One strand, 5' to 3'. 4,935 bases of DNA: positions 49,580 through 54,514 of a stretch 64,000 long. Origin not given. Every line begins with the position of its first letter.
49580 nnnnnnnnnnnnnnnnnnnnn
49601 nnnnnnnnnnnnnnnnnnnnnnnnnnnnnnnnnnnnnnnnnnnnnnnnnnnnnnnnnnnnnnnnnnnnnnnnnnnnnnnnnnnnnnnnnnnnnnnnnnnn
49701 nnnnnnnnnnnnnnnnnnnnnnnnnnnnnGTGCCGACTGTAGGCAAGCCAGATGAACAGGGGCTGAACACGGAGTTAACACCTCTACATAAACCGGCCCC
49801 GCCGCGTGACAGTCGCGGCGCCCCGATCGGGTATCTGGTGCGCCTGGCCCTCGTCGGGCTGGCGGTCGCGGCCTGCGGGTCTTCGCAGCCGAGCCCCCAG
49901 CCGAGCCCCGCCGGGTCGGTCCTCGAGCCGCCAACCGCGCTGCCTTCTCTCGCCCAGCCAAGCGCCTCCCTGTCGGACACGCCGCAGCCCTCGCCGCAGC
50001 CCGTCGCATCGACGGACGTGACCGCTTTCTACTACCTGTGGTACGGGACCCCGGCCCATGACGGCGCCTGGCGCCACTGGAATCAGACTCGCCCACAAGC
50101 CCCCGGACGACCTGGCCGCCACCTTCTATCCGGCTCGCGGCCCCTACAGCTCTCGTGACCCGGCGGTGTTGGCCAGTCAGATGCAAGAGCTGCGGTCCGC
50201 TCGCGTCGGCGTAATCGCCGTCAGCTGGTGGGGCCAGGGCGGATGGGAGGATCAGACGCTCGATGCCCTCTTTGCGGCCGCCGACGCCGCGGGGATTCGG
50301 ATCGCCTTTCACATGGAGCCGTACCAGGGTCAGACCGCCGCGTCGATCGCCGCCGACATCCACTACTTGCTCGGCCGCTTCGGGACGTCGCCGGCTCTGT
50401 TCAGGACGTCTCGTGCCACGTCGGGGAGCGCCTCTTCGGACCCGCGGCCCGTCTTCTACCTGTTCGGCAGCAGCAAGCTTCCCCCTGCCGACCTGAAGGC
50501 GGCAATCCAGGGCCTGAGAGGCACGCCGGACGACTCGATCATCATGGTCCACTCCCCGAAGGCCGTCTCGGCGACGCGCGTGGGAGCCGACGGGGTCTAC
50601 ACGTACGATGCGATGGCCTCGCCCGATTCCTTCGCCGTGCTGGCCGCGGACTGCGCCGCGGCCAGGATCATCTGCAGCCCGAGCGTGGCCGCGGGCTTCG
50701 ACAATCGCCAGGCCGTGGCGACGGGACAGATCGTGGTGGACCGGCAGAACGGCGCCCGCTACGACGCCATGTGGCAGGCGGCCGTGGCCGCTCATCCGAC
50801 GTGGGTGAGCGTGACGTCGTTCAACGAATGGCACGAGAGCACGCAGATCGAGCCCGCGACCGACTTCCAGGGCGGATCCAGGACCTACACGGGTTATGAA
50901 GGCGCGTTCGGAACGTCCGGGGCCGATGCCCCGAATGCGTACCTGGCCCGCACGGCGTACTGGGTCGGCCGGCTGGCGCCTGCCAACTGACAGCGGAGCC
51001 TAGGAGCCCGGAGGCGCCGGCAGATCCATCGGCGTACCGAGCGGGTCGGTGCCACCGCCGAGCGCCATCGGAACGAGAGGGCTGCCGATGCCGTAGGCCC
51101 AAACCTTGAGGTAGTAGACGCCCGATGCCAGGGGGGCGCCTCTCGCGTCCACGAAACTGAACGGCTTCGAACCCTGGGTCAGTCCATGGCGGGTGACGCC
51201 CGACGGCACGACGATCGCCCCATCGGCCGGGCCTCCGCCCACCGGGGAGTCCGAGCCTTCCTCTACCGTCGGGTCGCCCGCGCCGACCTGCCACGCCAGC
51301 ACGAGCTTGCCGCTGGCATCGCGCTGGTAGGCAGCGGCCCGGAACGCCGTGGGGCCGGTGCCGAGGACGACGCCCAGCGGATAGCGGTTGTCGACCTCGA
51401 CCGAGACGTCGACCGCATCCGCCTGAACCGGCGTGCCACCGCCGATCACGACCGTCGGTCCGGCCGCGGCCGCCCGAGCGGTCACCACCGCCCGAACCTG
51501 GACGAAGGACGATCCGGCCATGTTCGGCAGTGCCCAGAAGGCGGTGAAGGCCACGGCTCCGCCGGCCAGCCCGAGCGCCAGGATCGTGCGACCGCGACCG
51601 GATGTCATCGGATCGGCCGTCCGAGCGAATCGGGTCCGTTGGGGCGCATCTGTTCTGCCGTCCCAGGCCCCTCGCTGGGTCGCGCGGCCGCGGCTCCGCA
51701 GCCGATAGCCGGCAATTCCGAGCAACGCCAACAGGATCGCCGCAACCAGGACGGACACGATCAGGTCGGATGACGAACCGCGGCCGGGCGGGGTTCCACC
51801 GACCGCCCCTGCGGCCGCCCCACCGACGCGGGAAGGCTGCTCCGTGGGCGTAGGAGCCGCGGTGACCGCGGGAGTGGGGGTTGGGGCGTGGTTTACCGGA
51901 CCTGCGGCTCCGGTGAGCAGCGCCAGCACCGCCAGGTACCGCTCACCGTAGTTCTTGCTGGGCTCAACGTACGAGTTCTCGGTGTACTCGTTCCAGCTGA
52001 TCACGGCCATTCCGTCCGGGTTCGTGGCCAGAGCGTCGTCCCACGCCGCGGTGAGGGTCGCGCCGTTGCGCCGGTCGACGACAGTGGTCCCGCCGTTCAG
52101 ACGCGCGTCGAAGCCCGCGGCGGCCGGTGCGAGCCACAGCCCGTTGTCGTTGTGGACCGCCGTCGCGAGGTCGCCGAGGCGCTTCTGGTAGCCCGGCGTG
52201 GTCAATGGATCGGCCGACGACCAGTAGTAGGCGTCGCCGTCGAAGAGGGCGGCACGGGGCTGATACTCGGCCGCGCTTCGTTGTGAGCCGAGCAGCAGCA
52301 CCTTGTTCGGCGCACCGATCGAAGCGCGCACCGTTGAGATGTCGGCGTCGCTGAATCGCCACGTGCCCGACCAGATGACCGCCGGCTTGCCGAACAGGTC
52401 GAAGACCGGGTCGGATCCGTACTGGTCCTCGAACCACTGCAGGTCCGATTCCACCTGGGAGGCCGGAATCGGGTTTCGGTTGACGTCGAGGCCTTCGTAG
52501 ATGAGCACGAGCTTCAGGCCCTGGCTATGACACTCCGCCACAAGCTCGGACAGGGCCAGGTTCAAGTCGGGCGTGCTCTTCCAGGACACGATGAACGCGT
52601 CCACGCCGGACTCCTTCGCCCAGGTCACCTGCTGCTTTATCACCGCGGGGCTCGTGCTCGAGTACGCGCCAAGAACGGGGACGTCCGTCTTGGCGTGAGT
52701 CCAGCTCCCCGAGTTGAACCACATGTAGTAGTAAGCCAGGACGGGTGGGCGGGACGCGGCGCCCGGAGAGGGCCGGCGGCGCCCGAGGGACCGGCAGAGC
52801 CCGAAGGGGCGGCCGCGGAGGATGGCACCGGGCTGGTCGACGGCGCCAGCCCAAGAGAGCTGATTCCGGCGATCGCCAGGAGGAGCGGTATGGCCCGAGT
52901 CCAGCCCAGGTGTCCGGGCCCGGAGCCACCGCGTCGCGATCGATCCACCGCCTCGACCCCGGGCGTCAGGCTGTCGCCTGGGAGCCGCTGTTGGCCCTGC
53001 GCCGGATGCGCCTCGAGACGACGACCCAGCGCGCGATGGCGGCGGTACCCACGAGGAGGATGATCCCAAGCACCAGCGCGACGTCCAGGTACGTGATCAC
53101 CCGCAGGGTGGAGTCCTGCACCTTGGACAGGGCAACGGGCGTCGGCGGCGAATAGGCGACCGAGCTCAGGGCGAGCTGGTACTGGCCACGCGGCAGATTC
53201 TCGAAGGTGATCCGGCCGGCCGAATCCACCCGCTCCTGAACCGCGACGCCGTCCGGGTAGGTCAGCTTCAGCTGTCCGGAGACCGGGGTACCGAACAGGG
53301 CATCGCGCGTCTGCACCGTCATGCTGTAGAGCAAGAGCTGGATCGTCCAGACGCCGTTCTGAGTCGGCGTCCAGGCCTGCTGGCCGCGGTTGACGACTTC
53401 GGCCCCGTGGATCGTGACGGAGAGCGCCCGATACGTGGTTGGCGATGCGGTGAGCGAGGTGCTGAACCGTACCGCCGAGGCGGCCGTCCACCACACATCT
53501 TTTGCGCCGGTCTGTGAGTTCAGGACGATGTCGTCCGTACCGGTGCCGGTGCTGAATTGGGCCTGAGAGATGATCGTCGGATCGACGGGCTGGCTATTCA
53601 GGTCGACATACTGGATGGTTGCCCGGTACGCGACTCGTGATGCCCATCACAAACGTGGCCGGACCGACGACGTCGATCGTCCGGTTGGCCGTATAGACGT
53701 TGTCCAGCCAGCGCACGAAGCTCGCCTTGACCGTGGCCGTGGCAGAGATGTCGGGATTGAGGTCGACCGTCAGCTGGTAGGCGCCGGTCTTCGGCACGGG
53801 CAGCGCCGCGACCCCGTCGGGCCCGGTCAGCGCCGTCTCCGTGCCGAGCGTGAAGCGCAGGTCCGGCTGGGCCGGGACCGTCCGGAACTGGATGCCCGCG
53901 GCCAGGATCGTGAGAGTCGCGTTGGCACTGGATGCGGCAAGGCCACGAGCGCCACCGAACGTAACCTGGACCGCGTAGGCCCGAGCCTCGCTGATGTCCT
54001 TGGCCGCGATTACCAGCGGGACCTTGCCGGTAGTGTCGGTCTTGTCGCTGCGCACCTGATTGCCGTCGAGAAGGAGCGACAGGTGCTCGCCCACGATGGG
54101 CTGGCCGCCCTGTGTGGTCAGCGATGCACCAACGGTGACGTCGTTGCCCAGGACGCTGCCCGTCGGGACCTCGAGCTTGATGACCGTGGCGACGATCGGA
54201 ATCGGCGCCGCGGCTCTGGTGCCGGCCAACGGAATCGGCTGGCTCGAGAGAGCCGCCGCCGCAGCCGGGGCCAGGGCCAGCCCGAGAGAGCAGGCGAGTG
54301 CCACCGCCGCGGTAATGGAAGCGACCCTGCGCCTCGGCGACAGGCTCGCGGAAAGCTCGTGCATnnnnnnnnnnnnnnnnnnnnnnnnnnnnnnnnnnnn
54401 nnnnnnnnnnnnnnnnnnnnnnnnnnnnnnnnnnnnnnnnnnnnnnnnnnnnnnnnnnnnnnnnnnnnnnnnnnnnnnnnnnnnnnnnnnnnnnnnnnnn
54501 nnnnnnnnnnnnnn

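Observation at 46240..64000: An 18-kb envelope island combining lipid-linked sugar donor synthesis, a GT-C transferase, three GH99-like enzymes, three phosphoesterases and Pro/Thr-linker substrates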

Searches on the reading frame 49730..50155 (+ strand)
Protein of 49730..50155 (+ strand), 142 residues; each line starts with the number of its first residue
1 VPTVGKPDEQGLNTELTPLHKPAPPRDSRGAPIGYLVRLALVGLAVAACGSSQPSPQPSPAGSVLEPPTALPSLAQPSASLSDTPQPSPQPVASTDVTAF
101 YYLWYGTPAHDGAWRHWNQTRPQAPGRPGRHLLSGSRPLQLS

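Call 6: search_protein_families(library=pfam, proteins=[window:49730-50155:+], max_evalue=0.01)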
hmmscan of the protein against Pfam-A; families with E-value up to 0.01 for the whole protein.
window:49730-50155:+ (142 aa): 1 family
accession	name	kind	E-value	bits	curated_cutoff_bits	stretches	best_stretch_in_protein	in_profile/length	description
PF16317.11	Glyco_hydro_99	-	9.8e-06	25.3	33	1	97-119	6-28/341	Glycosyl hydrolase family 99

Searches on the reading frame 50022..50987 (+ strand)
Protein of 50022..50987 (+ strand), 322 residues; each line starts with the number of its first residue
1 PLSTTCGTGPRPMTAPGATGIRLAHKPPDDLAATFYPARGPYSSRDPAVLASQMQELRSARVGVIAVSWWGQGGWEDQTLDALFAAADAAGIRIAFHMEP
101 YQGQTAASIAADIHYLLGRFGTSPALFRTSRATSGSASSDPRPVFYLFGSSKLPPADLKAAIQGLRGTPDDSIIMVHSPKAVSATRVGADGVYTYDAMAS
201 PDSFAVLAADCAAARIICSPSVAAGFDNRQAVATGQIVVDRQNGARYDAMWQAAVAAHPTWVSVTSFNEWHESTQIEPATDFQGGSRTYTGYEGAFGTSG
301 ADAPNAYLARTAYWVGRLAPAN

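Call 6: search_protein_families(library=pfam, proteins=[window:50022-50987:+], max_evalue=0.01)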
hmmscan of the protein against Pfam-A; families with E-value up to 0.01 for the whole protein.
window:50022-50987:+ (322 aa): 3 families
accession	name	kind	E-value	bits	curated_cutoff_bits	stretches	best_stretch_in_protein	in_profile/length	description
PF16317.11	Glyco_hydro_99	-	3.7e-55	187.8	33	1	24-318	47-339/341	Glycosyl hydrolase family 99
PF03659.20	Glyco_hydro_71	-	0.00051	19.4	34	1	54-289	22-253/375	Glycosyl hydrolase family 71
PF14307.12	Glyco_tran_WbsX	-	0.0057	16.6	25.1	1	216-283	270-343/350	Glycosyltransferase WbsX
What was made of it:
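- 49817..50990 (+): Canonical GH99 (endo-alpha-1,2-mannosidase family) lipoprotein with a P/S/Q-rich tether. Frame switch at about 50085-50104. PF16317 at 187.8 bits (call 6).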

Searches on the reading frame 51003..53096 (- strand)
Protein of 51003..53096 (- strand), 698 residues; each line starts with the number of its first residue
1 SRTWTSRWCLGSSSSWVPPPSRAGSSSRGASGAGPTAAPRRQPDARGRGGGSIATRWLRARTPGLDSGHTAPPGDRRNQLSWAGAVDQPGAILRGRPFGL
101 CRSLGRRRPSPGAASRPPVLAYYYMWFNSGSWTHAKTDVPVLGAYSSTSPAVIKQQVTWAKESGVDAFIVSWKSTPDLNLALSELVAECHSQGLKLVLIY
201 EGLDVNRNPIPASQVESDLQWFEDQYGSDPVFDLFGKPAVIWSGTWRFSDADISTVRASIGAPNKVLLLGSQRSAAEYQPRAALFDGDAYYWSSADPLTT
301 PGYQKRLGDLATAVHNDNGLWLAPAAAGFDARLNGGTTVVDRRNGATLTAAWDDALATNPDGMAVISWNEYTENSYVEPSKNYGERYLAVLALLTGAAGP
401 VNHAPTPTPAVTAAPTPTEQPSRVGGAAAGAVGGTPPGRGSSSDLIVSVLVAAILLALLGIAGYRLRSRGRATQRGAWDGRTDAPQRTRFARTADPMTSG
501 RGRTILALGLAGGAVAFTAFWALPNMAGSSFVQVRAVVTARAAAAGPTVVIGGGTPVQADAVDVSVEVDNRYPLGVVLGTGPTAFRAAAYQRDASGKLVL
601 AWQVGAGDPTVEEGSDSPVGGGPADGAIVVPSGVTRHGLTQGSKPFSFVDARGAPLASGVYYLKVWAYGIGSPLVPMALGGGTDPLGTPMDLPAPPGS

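Call 6: search_protein_families(library=pfam, proteins=[window:51003-53096:-], max_evalue=0.01)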
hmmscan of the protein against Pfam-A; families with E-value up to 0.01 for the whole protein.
window:51003-53096:- (698 aa): 3 families
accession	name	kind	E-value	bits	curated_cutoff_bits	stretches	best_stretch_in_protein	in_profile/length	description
PF16317.11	Glyco_hydro_99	-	3.6e-09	36.7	33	1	139-380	59-307/341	Glycosyl hydrolase family 99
PF14307.12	Glyco_tran_WbsX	-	1.3e-06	28.6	25.1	1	363-390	322-349/350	Glycosyltransferase WbsX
PF03659.20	Glyco_hydro_71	-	1.7e-06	27.5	34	1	146-382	11-243/375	Glycosyl hydrolase family 71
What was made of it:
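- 51605..52948 (-): Divergent GH99/GH71/WbsX-like TIM-barrel protein with an N-terminal TM segment, a short PT linker and a C-terminal TM anchor. Frame breaks at about 52775 and about 51630-51680. PF16317 at 36.7 bits, GH71 and WbsX weaker (call 6).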

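Call 11: search_protein_families(library=ncbifam, proteins=[window:51003-53096:-], max_evalue=0.01)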
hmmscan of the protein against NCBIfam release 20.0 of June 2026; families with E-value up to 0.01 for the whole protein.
window:51003-53096:- (698 aa): 0 families

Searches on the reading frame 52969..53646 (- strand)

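Call 6: search_protein_families(library=pfam, proteins=[window:52969-53646:-], max_evalue=0.01)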
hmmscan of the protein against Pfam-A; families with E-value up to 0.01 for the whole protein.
window:52969-53646:- (226 aa): 2 families
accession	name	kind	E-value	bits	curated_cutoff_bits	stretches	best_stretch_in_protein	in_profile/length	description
PF13620.12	CarboxypepD_reg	-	0.00021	22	32.3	1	131-183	25-79/82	Carboxypeptidase regulatory-like domain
PF04066.18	MrpF_PhaF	-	0.0036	18.2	23.3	1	185-206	29-50/53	Multiple resistance and pH regulation protein F (MrpF / PhaF)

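Call 11: search_protein_families(library=ncbifam, proteins=[window:52969-53646:-], max_evalue=0.01)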
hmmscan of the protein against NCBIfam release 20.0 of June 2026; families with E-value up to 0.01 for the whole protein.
window:52969-53646:- (226 aa): 1 family
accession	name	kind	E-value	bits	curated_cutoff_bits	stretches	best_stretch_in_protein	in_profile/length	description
NF009243.0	PRK12599.1-2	equivalog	0.0025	18.5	95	1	184-209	60-85/91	putative monovalent cation/H+ antiporter subunit F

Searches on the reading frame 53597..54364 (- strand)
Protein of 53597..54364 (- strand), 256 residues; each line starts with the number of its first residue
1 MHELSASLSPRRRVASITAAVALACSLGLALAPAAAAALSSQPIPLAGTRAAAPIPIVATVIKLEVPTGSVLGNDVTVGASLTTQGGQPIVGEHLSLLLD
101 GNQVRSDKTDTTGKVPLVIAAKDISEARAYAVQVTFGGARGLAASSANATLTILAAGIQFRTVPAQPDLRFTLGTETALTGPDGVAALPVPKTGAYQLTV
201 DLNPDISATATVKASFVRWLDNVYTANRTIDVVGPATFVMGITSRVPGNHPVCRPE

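Call 6: search_protein_families(library=pfam, proteins=[window:53597-54364:-], max_evalue=0.01)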
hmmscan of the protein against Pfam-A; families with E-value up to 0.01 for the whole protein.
window:53597-54364:- (256 aa): 1 family
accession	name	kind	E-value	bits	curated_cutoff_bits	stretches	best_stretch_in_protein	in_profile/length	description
PF16640.11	Big_3_5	-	0.0011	19.9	35.5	1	67-153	5-87/88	Bacterial Ig-like domain (group 3)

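Call 11: search_protein_families(library=ncbifam, proteins=[window:53597-54364:-], max_evalue=0.01)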
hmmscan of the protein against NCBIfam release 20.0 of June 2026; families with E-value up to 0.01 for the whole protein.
window:53597-54364:- (256 aa): 0 families
